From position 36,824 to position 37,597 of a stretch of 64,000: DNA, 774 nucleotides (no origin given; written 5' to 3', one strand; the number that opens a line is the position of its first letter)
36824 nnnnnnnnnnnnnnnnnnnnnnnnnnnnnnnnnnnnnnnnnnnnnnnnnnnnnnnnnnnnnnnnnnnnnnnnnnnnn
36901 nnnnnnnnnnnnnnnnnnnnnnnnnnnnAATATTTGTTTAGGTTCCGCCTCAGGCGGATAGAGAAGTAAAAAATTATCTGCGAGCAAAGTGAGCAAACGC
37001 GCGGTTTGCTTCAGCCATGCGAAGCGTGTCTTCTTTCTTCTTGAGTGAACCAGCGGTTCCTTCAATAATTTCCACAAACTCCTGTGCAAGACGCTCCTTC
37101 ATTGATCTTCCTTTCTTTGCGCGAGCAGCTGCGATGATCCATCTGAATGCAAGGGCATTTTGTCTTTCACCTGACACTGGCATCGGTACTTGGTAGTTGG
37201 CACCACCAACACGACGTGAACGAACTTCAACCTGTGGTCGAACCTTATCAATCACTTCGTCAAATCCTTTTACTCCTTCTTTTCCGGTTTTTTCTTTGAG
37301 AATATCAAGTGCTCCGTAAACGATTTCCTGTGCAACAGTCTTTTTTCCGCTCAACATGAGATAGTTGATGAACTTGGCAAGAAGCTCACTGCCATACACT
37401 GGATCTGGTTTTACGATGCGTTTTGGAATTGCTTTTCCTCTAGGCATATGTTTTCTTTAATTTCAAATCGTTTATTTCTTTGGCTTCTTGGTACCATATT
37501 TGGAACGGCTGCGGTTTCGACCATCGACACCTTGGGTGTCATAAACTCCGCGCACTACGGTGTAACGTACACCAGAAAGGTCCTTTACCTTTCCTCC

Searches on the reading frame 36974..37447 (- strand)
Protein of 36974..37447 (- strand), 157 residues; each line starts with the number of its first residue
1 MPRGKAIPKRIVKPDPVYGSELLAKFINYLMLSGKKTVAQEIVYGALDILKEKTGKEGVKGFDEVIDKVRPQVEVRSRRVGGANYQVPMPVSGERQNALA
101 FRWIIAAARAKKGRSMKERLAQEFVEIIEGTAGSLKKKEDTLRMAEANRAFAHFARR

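Call 16: search_protein_families(library=pfam, proteins=[window:36974-37447:-], max_evalue=0.001)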
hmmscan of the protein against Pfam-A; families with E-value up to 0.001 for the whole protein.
window:36974-37447:- (157 aa): 1 family
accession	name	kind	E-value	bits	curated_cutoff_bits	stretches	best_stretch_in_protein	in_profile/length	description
PF00177.27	Ribosomal_S7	-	6.6e-56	188.5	24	1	3-149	2-148/148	Ribosomal protein S7p/S5e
